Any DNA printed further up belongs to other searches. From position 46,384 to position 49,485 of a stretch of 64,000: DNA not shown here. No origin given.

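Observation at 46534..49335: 933-aa fusion of 19 c-haems to a cytochrome-b-like membrane domain, built from an exact 244-residue duplication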

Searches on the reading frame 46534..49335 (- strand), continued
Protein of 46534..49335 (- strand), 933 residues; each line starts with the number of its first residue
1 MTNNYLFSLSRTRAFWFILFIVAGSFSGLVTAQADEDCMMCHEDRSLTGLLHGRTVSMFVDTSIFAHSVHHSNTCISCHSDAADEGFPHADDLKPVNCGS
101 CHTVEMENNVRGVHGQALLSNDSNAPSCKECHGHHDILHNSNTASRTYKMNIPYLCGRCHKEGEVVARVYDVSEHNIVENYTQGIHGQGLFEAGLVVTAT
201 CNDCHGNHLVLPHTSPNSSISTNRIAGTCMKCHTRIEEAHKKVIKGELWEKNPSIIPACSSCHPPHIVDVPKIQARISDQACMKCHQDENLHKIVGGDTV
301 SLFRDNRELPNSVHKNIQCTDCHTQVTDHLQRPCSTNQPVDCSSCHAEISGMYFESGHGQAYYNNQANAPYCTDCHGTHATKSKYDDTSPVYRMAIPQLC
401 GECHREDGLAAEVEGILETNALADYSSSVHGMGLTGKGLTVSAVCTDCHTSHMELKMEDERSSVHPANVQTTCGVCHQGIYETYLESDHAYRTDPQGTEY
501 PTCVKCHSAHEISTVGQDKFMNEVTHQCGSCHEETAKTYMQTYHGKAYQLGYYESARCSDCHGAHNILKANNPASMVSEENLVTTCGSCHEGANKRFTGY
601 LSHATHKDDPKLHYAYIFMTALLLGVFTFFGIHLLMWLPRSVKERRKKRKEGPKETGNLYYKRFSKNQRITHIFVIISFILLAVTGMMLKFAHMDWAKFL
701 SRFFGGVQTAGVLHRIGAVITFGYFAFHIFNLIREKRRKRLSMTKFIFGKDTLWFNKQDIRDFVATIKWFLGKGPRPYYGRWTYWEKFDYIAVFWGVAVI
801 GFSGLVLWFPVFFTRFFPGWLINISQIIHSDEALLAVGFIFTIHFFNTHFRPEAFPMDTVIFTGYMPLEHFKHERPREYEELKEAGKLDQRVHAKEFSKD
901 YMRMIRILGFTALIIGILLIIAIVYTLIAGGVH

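Call 41: search_solved_structures(query=A1, max_evalue=0.01, show_alignments=2)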
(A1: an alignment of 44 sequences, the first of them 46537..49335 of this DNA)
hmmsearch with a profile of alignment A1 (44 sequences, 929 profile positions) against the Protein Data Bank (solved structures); distinct sequences matched with E-value up to 0.01: 2.
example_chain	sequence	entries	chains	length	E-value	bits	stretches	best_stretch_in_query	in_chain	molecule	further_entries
28pb_A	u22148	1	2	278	1.3e-05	26.6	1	277-379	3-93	Cytochrome c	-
1kqf_C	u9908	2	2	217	0.0047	18.1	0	655-883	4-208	FORMATE DEHYDROGENASE, NITRATE-INDUCIBLE, CYTOCHROME B556(FDN) SUBUNIT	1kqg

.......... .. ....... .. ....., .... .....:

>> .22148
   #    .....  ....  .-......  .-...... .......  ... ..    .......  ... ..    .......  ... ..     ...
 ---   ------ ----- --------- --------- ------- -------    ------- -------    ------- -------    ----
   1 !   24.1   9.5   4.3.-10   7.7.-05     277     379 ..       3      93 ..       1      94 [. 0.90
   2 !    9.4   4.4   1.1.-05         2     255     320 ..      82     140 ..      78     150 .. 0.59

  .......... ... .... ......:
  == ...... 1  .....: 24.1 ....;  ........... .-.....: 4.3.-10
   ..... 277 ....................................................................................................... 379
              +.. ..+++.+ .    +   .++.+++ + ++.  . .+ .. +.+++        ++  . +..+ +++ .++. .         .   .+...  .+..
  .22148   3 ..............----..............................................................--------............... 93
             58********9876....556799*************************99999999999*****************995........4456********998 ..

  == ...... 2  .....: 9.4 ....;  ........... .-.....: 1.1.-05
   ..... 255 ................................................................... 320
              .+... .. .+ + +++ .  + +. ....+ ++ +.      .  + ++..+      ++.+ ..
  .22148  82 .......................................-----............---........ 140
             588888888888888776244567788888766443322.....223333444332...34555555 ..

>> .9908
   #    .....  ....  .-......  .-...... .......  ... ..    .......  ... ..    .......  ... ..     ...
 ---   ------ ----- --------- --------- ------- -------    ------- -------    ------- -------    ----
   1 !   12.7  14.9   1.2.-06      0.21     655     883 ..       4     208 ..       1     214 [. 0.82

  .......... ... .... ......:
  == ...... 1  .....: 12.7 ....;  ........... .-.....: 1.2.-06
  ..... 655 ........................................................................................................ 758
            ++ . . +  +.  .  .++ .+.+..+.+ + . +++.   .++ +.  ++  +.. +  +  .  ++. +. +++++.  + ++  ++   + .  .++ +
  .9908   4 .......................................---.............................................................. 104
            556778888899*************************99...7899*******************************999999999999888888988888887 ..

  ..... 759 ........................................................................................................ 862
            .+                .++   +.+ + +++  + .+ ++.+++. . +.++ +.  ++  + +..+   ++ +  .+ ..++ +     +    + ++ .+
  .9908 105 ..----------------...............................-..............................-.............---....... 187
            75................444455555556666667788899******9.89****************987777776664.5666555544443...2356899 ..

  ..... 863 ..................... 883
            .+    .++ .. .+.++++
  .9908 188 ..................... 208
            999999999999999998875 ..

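Call 47: find_encoding_contigs(protein=P0053, flank=8000, max_places=1)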
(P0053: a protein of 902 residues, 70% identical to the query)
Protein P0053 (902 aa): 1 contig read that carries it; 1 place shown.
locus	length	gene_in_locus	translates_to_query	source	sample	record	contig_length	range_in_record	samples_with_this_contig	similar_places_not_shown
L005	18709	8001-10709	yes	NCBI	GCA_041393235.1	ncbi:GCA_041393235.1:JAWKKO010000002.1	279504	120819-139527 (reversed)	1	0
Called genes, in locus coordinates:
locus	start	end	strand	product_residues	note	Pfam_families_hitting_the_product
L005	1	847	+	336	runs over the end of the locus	PF01261:AP_endonuc_2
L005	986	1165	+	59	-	-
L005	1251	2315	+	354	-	PF08534:Redoxin, PF00578:AhpC-TSA, PF00085:Thioredoxin (weak), PF13905:Thioredoxin_8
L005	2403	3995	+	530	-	PF00144:Beta-lactamase, PF11954:DUF3471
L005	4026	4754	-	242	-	PF00027:cNMP_binding, PF13545:HTH_Crp_2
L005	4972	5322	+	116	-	-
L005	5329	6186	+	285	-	PF19089:DUF5777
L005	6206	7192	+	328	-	PF02085:Cytochrom_CIII (faint), PF14522:Cytochrome_C7 (faint), PF09699:Paired_CXXCH_1 (faint), PF14537:Cytochrom_c3_2 (weak), PF22113:Mtrc-MtrF_II-IV_dom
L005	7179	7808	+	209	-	PF01292:Ni_hydr_CYTB, PF14358:DUF4405 (faint)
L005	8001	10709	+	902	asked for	PF09699:Paired_CXXCH_1 (faint), PF14522:Cytochrome_C7 (faint), PF14537:Cytochrom_c3_2 (faint), PF01292:Ni_hydr_CYTB (weak)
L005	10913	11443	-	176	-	PF14522:Cytochrome_C7 (faint), PF22113:Mtrc-MtrF_II-IV_dom (faint), PF13435:Cytochrome_C554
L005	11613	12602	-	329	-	PF00581:Rhodanese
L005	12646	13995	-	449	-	PF14537:Cytochrom_c3_2 (faint), PF14522:Cytochrome_C7 (faint)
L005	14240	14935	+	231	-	PF00027:cNMP_binding, PF13545:HTH_Crp_2, PF00325:Crp (weak), PF13412:HTH_24 (faint)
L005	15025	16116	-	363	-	PF22113:Mtrc-MtrF_II-IV_dom (faint), PF14522:Cytochrome_C7 (faint)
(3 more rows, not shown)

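Call 48: find_encoding_contigs(protein=P0090, flank=8000, max_places=1)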
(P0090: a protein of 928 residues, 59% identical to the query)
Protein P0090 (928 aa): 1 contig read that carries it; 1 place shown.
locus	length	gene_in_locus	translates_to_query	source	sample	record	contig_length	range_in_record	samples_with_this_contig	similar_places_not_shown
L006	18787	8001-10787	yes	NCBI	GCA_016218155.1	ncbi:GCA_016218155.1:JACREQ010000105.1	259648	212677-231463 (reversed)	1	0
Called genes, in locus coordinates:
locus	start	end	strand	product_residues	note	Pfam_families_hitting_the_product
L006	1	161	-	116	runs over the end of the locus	PF00507:Oxidored_q4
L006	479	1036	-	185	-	PF02659:Mntp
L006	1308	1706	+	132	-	PF02082:Rrf2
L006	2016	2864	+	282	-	PF00037:Fer4 (faint), PF12838:Fer4_7 (faint), PF13237:Fer4_10 (weak), PF13187:Fer4_9 (faint), PF27217:AF_0155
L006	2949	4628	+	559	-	PF03063:Prismane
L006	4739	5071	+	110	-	PF02311:AraC_binding (weak), PF07883:Cupin_2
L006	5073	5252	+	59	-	PF04324:Fer2_BFD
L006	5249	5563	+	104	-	PF07883:Cupin_2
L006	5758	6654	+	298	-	-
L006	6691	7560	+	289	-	PF19089:DUF5777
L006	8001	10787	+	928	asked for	PF09699:Paired_CXXCH_1 (faint), PF14522:Cytochrome_C7 (faint), PF14537:Cytochrom_c3_2 (faint), PF01292:Ni_hydr_CYTB (weak)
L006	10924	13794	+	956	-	PF18998:Flg_new_2, PF18962:Por_Secre_tail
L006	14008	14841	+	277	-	PF02900:LigB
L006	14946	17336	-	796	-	PF00684:DnaJ_CXXCXGXG (faint), PF02085:Cytochrom_CIII (faint), PF09699:Paired_CXXCH_1 (faint), PF14522:Cytochrome_C7 (faint), PF14537:Cytochrom_c3_2 (faint), PF22113:Mtrc-MtrF_II-IV_dom (weak), PF01292:Ni_hydr_CYTB, PF14358:DUF4405 (weak)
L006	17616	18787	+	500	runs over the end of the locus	PF03264:Cytochrom_NNT, PF14522:Cytochrome_C7 (faint), PF14537:Cytochrom_c3_2 (faint)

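Call 49: find_encoding_contigs(protein=P0089, flank=8000, max_places=1)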
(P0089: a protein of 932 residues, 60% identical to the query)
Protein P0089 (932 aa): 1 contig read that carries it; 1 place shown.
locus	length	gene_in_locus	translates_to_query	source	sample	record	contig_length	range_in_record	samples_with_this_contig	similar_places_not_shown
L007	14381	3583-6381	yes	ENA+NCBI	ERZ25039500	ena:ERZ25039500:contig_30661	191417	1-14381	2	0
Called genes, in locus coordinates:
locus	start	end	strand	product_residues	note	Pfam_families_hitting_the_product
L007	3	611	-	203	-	?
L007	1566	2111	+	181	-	-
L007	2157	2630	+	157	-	-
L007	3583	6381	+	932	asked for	PF14522:Cytochrome_C7 (faint), PF14537:Cytochrom_c3_2 (faint), PF09699:Paired_CXXCH_1 (weak), PF01292:Ni_hydr_CYTB (faint)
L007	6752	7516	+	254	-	PF26696:PTL_trimer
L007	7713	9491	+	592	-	PF00330:Aconitase, PF00694:Aconitase_C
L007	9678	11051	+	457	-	PF28548:4TM_phosphoesterase, PF00149:Metallophos, PF12850:Metallophos_2 (weak)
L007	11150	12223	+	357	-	PF02014:Reeler (weak), PF18962:Por_Secre_tail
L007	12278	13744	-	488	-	PF00266:Aminotran_5, PF00464:SHMT (faint), PF00155:Aminotran_1_2 (faint)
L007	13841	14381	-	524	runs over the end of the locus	PF00515:TPR_1 (faint), PF07719:TPR_2 (faint), PF13414:TPR_11 (faint), PF13432:TPR_16 (faint), PF13181:TPR_8 (faint)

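Call 50: search_protein_families(library=ncbifam, proteins=[L001:8293-9264:+, L001:9266-9889:+], max_evalue=0.01)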
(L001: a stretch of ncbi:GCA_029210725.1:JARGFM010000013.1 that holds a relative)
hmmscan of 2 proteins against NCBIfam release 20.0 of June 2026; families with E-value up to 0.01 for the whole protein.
L001:8293-9264:+ (323 aa): 6 families
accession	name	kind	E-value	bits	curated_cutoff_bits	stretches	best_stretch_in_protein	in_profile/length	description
TIGR03508.1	decahem_SO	subfamily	5.8e-09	35.8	192.2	2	78-186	82-176/258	DmsE family decaheme c-type cytochrome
NF008659.0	PRK11659.1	equivalog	6.4e-07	29.3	184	1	15-189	20-172/188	cytochrome c nitrite reductase pentaheme subunit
TIGR01905.1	paired_CXXCH_1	subfamily_domain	1.4e-06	28.1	25.2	1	90-123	8-39/41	doubled CXXCH domain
TIGR03153.1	cytochr_NrfH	equivalog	7.8e-06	26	134.2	0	218-252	103-134/138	cytochrome c nitrite reductase small subunit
TIGR04257.1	nanowire_3heme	domain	7e-05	22.9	40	0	135-192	12-66/75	c(7)-type cytochrome triheme domain-containing protein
TIGR03146.1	cyt_nit_nrfB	equivalog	0.0012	19.2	166.6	0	35-187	3-144/145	cytochrome c nitrite reductase pentaheme subunit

L001:9266-9889:+ (207 aa): 4 families
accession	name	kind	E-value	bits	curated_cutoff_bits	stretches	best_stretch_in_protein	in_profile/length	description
NF011582.1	PRK15006.1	equivalog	8.9e-56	189.2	204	1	3-204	53-247/248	thiosulfate reductase cytochrome B subunit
TIGR02125.1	CytB-hydogenase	equivalog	3.5e-12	46.3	121.5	1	8-205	2-210/212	Ni/Fe-hydrogenase, b-type cytochrome subunit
TIGR01583.1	formate-DH-gamm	equivalog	2.6e-11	43.9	115.85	1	7-206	3-188/204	formate dehydrogenase subunit gamma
NF007551.0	PRK10171.1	equivalog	0.0083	15.8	442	0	7-156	12-161/235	Ni/Fe-hydrogenase b-type cytochrome subunit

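Call 52: find_encoding_contigs(protein=P0001, flank=8000, max_places=3)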
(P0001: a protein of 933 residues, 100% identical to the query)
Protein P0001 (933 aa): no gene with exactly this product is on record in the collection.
